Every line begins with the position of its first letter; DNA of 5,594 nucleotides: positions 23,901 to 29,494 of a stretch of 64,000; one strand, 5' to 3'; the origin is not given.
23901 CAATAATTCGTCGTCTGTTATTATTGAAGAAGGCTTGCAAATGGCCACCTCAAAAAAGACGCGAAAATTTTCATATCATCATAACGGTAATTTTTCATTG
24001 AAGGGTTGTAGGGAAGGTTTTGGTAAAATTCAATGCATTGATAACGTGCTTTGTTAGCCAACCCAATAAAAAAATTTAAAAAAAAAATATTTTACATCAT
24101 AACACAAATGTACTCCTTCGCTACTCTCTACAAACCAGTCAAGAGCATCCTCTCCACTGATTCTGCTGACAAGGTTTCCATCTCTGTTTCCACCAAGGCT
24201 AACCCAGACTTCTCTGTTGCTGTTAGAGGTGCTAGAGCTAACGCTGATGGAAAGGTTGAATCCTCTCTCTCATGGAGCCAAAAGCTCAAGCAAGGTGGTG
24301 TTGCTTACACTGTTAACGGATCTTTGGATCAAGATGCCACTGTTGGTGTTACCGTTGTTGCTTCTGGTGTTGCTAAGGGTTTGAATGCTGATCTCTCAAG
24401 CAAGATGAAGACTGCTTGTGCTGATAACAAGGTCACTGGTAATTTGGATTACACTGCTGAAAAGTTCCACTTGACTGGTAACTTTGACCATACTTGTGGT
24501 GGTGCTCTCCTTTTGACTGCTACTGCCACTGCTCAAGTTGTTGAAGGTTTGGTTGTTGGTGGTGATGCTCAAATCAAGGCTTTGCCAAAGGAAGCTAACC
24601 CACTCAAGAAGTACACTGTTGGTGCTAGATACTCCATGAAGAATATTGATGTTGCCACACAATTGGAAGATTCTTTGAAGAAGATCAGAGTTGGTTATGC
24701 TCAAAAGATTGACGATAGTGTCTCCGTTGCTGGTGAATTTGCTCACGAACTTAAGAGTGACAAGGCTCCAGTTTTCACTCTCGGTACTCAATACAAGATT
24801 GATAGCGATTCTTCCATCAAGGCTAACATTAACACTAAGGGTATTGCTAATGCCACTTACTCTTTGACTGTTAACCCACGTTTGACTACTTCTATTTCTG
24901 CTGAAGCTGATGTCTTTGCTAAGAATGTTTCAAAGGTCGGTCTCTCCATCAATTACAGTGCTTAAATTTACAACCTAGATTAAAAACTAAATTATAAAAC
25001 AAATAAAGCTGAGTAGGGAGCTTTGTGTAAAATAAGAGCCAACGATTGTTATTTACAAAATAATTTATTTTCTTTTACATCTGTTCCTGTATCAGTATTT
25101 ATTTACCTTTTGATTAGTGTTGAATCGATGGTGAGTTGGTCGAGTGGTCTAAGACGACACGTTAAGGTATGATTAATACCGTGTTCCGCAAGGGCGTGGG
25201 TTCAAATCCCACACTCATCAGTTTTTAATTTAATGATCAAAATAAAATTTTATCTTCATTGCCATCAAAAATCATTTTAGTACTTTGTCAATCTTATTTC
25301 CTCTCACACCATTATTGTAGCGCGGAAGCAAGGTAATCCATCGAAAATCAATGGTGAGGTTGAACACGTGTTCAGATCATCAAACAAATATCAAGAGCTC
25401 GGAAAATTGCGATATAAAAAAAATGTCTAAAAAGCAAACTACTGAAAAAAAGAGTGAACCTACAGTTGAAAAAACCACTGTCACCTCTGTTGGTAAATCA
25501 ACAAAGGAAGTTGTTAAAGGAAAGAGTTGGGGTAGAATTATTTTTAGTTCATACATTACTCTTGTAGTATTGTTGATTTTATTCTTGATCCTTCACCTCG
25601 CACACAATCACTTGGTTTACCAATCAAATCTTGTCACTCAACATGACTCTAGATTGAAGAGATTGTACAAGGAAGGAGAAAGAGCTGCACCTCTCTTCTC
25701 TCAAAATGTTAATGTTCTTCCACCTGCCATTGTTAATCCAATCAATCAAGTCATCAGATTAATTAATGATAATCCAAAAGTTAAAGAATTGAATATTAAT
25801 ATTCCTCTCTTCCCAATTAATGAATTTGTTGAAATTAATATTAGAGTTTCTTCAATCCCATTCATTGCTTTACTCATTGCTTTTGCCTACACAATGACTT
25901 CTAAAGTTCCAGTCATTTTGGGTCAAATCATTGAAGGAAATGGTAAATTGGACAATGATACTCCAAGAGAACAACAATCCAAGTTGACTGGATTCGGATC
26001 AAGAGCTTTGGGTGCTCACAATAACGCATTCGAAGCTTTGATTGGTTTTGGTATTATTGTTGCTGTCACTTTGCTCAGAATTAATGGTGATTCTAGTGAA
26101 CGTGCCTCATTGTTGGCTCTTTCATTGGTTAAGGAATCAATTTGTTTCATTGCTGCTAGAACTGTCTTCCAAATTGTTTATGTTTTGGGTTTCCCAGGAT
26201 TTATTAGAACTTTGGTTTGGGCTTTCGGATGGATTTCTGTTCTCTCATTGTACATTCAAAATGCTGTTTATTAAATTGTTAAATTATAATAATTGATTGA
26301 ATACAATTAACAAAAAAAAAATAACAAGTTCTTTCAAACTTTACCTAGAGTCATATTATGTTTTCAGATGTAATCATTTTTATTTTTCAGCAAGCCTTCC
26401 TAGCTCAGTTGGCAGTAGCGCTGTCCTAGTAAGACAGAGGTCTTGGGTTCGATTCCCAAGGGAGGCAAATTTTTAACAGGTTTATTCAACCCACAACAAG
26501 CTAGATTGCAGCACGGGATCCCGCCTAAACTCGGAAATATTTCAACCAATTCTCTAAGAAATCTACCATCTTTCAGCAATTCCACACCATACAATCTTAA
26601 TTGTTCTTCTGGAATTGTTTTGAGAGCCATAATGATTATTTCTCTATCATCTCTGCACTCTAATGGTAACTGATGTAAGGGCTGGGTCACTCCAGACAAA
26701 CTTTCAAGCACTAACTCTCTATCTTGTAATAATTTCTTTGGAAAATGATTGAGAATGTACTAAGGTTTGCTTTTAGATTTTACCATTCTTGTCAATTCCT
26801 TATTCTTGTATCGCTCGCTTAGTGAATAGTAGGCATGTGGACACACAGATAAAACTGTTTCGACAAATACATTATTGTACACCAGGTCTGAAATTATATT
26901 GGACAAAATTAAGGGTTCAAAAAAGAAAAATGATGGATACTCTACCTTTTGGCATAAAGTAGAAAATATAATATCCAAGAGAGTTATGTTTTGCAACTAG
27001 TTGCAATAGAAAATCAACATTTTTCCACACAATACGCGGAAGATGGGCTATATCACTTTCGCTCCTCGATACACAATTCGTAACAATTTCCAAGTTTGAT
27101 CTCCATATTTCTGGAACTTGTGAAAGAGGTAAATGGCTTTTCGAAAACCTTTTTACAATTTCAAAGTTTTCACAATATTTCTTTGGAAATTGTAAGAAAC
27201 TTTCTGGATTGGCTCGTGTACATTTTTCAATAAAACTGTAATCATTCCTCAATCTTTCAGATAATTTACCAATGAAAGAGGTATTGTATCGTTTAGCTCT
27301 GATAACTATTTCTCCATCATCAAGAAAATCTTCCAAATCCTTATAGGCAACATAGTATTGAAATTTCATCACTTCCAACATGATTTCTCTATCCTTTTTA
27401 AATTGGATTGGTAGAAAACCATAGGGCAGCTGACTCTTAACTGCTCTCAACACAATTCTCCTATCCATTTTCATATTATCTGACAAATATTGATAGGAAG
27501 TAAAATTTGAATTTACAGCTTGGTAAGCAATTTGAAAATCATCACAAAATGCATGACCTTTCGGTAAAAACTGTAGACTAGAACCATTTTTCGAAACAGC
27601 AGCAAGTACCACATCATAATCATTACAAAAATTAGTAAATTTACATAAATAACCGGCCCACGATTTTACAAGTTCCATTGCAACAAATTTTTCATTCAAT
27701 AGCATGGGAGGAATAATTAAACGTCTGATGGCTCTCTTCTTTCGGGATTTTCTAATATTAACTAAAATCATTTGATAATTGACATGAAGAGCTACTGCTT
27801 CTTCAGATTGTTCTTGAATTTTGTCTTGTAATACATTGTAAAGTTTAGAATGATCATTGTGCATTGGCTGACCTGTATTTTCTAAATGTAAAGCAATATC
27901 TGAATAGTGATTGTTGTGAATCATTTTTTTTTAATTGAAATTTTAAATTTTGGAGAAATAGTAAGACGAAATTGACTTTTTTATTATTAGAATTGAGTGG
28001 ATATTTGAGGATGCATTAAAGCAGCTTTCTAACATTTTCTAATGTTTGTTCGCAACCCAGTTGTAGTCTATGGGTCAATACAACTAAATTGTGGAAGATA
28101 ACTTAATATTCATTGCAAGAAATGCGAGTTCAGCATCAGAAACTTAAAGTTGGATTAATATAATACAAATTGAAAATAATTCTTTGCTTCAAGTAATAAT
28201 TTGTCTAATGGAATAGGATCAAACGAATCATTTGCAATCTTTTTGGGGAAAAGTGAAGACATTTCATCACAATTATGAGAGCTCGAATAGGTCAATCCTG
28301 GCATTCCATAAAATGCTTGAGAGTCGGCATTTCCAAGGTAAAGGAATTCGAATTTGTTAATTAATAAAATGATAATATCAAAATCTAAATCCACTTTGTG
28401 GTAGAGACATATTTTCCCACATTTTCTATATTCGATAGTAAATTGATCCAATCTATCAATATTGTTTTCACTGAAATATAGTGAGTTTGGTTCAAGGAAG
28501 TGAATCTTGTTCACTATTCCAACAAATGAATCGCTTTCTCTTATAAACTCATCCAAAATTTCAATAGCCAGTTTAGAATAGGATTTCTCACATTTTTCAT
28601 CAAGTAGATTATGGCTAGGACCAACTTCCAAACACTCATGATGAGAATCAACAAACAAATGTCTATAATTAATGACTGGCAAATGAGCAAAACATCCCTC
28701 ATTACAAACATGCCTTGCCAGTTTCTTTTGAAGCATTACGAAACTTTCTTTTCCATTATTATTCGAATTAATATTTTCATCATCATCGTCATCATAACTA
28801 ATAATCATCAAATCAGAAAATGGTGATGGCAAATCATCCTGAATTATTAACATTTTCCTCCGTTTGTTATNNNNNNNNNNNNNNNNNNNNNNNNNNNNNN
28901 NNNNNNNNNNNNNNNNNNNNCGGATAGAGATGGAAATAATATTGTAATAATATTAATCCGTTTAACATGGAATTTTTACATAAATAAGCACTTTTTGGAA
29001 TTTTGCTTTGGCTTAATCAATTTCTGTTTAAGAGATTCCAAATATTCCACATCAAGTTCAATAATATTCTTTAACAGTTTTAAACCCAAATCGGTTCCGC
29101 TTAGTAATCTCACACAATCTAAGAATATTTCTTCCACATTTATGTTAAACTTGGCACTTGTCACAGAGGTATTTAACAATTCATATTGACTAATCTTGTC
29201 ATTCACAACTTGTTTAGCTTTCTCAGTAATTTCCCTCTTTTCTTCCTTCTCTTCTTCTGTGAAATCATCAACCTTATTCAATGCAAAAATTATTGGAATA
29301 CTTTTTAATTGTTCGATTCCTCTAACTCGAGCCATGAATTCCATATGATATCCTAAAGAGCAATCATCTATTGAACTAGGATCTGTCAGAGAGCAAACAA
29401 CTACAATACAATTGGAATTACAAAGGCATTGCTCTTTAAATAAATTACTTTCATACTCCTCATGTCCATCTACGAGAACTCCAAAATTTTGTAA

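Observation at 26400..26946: DUF4116-repeat gene broken by one in-frame TAG, with its continuation ORF running antisense through tRNA-Thr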

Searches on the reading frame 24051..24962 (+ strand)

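Call 6: search_protein_families(library=pfam, proteins=[window:24051-24962:+], max_evalue=0.1)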
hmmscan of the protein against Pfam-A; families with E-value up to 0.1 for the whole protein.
window:24051-24962:+ (304 aa): 1 family
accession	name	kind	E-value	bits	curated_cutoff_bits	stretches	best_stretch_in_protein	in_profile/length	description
PF01459.28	Porin_3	-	9.8e-29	101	28.4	1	22-297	4-271/271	Eukaryotic porin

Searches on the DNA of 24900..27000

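Call 35: search_rna_families(source=window, start=24900, end=27000, threshold=evalue, max_evalue=0.01, show_alignments=2)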
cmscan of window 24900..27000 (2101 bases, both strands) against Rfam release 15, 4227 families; matches with E-value up to 0.01: 2.
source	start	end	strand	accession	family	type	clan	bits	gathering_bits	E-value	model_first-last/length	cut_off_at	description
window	26394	26467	+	RF00005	tRNA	Gene; tRNA;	CL00001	53.9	29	2.8e-10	1-71/71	no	tRNA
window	25130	25220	+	RF00005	tRNA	Gene; tRNA;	CL00001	47.4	29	1.7e-08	1-71/71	no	tRNA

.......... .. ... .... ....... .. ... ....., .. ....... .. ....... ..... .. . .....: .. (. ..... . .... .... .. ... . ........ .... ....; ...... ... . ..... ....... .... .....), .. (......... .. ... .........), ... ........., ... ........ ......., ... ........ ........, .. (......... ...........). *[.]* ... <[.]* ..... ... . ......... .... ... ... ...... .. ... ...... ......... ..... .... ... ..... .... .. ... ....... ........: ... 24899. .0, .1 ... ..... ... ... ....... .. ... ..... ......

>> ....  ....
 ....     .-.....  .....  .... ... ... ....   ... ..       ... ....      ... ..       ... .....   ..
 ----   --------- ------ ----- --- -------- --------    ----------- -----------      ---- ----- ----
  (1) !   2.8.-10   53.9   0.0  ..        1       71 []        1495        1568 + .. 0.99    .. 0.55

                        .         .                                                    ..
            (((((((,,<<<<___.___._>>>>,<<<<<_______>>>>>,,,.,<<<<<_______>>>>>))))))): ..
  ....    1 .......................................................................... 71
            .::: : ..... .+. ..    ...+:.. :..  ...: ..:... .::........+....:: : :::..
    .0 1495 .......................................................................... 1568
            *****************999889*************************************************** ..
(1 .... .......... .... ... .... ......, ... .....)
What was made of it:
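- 26394..26467 (+): tRNA-Thr(AGU), convergent with the DUF4116 gene. A T5 run, presumably the Pol III terminator, lies at 26470-26474. Rfam RF00005, 53.9 bits (call 35).
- On tRNA-Thr gene: Rfam RF00005 53.9 bits against a gathering score of 29 (call 35).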

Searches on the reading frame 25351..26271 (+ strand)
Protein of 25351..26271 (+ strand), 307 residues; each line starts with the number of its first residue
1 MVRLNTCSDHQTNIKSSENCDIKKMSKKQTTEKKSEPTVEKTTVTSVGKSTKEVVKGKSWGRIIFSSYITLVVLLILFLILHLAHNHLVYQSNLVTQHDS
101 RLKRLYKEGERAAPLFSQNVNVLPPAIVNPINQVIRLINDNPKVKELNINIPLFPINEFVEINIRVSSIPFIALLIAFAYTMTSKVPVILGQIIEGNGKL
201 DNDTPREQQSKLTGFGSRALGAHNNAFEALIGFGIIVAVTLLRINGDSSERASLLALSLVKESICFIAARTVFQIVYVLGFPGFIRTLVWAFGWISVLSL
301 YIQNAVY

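Call 6: search_protein_families(library=pfam, proteins=[window:25351-26271:+], max_evalue=0.1)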
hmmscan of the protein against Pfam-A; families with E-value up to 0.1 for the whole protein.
window:25351-26271:+ (307 aa): 1 family
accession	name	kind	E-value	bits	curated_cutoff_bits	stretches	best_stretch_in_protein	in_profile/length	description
PF01124.23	MAPEG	-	1.7e-12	48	23.4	1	172-305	4-128/129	MAPEG family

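Call 11: list_cluster_members(proteins=[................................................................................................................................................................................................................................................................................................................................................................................, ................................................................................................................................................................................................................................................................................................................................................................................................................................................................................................, window:26920-27924:-, window:24108-24962:+, window:25351-26271:+, window:28158-28853:-, window:18418-21615:-, window:9456-11375:-])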
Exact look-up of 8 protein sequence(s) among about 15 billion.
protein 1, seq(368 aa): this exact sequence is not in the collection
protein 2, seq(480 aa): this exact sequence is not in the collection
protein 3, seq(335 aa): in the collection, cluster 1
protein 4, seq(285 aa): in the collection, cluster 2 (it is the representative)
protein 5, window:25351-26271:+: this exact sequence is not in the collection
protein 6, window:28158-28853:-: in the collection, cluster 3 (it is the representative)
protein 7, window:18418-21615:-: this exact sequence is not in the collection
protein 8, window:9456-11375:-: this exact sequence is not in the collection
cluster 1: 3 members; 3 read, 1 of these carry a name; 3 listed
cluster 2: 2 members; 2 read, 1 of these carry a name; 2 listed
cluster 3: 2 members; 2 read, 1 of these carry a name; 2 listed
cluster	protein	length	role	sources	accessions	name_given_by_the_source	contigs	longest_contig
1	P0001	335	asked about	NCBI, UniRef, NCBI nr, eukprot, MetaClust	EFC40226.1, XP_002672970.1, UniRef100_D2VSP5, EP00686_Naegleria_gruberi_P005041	predicted protein [Naegleria gruberi] | Predicted protein n=1 Tax=Naegleria gruberi TaxID=5762 RepID=D2VSP5_NAEGR | uncharacterized protein NAEGRDRAFT_72014 [Naegleria gruberi]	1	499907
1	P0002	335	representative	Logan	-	-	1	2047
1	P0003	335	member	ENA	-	-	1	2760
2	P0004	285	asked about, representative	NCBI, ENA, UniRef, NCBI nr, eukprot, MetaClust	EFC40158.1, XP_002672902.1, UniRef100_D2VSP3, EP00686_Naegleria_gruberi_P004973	predicted protein [Naegleria gruberi] | Predicted protein n=1 Tax=Naegleria gruberi TaxID=5762 RepID=D2VSP3_NAEGR | uncharacterized protein NAEGRDRAFT_56305 [Naegleria gruberi]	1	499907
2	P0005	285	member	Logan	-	-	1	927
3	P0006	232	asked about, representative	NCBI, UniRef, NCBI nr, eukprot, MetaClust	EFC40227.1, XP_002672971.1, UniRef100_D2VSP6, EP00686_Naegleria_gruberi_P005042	predicted protein [Naegleria gruberi] | Predicted protein n=1 Tax=Naegleria gruberi TaxID=5762 RepID=D2VSP6_NAEGR | uncharacterized protein NAEGRDRAFT_72015 [Naegleria gruberi]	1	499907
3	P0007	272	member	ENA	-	-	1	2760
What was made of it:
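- Checked: XP_002672970.1 is the unspliced 335-aa ORF 27924-26917 (call 11).
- Organism and gene: identified by exact protein look-up (call 11). None beyond the public annotation, which ends the gene even earlier (call 11).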

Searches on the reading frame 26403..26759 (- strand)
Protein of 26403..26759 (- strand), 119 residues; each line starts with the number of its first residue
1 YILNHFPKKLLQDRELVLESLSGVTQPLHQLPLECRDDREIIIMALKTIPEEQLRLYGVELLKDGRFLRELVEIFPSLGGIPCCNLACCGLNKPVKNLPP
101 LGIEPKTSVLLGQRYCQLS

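Call 6: search_protein_families(library=pfam, proteins=[window:26403-26759:-], max_evalue=0.1)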
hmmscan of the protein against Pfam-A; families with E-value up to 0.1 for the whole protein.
window:26403-26759:- (119 aa): 1 family
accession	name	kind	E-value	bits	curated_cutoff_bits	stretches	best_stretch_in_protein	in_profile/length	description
PF13475.11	DUF4116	-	8.4e-07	28.9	24.9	2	1-21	14-34/49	Domain of unknown function (DUF4116)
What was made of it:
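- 26523..26759 (-): Former coding sequence now behind the stop: 79 codons, about 3 DUF4116 repeats (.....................…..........). Pfam DUF4116 28.9 bits (call 6).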

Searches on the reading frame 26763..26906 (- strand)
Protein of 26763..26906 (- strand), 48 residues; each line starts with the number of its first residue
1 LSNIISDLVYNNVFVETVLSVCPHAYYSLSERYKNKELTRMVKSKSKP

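Call 6: search_protein_families(library=pfam, proteins=[window:26763-26885:-], max_evalue=0.1)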
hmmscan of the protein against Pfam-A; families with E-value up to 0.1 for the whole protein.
window:26763-26885:- (41 aa): 1 family
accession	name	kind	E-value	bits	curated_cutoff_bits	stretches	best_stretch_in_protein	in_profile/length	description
PF22317.1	PolB_N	-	0.037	14.4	27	1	14-31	11-27/54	DNA polymerase II small subunit, N-terminal domain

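Call 23: search_protein_families(library=pfam, proteins=[window:26763-26888:-], max_evalue=10)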
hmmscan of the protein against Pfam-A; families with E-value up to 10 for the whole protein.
seq(42 aa): 1 family
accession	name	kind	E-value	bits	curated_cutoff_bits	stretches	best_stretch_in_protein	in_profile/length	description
PF22317.1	PolB_N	-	0.032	14.6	27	1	15-32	11-27/54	DNA polymerase II small subunit, N-terminal domain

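Call 27: list_cluster_members(proteins=[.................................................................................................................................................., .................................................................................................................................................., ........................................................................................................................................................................, window:26763-26906:-, window:26403-26711:-, window:26403-26630:-, window:26763-26996:-, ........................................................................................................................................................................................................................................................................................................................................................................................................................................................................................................])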
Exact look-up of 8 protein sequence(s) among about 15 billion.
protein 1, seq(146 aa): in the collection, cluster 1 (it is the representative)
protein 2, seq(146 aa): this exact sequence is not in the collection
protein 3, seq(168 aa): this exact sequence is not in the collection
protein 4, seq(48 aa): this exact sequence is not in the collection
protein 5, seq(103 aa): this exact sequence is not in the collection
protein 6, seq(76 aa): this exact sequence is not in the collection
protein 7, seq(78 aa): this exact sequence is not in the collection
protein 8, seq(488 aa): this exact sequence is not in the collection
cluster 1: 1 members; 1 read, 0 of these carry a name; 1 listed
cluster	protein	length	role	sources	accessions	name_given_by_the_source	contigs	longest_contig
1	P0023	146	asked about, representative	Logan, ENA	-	-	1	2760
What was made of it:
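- Tried and rejected: None is on record, so there is no independent NEG-M evidence (calls 11, 27).
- No NEG-M-derived ORF with W is on record (call 27).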

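Call 42: find_homologous_proteins(query=P0023, max_evalue=0.001)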
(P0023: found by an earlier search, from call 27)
Query P0023 (146 aa): 1 proteins with E <= 0.001 among 19 candidates.
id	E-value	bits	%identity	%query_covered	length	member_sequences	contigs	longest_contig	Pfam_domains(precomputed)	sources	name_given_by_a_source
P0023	2.7e-90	318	100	100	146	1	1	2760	PF13475.12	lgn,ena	-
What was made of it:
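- On Premature termination codon (nonsense allele): No independent NEG-M-derived ORFs are on record (calls 11, 27, 42).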

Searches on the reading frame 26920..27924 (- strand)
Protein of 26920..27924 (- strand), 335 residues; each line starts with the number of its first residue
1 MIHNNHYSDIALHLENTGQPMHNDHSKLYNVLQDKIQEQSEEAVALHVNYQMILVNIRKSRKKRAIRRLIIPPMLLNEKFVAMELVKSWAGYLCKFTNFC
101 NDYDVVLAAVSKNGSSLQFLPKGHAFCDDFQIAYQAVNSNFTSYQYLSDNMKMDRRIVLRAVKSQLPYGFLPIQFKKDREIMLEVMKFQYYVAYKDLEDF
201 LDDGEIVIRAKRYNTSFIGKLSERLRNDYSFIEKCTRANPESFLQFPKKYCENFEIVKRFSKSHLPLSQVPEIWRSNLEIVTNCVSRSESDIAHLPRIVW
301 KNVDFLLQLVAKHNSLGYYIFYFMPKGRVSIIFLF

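Call 6: search_protein_families(library=pfam, proteins=[window:26920-27924:-], max_evalue=0.1)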
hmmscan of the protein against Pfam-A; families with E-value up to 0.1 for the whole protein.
window:26920-27924:- (335 aa): 2 families
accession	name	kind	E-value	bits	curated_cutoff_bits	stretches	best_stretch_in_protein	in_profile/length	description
PF13475.11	DUF4116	-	1.2e-31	108.4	24.9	4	129-164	1-36/49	Domain of unknown function (DUF4116)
PF17761.7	DUF1016_N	-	0.087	13.4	32.8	0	210-284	41-103/137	DUF1016 N-terminal domain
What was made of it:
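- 26946..27924 (-): Exon 1 of the DUF4116-repeat gene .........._72014 (ATG at 27924; the last base, G26946, is the first base of a split codon). Pfam DUF4116 108.4 bits (call 6).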

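Call 14: find_encoding_contigs(protein=P0003, flank=10000)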
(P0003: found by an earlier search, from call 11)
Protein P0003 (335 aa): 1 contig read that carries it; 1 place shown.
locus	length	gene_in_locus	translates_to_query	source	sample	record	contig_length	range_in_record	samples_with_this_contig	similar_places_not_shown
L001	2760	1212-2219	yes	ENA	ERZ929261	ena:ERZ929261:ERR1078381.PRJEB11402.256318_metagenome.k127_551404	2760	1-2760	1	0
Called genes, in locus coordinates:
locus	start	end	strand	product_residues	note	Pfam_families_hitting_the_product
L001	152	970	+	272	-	-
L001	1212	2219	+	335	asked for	PF13475:DUF4116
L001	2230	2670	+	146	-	PF13475:DUF4116 (faint)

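Call 15: find_encoding_contigs(protein=P0002, flank=10000)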
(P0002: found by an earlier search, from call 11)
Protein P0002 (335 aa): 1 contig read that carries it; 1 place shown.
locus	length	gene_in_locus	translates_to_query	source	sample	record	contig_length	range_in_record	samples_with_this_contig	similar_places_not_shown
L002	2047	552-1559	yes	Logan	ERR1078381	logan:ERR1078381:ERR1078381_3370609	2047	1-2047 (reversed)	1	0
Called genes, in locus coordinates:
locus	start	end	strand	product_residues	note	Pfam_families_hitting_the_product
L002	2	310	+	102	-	?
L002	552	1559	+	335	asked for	PF13475:DUF4116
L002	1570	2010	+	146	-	PF13475:DUF4116 (faint)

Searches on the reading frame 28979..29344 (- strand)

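Call 6: search_protein_families(library=pfam, proteins=[window:28979-29344:-], max_evalue=0.1)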
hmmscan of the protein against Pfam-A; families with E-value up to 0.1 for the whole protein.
window:28979-29344:- (122 aa): 4 families
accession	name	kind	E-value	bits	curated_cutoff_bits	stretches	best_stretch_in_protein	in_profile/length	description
PF00009.33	GTP_EFTU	-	0.00023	21.3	26.5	1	14-78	120-183/188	Elongation factor Tu GTP binding domain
PF00071.28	Ras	-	0.011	15.8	21.6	1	8-80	98-159/162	Ras family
PF16897.10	MMR_HSR1_Xtn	-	0.028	14.8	35.2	0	15-72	55-95/106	C-terminal region of MMR_HSR1 domain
PF13786.12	DUF4179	-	0.033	15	30.1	1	13-81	34-87/94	Domain of unknown function (DUF4179)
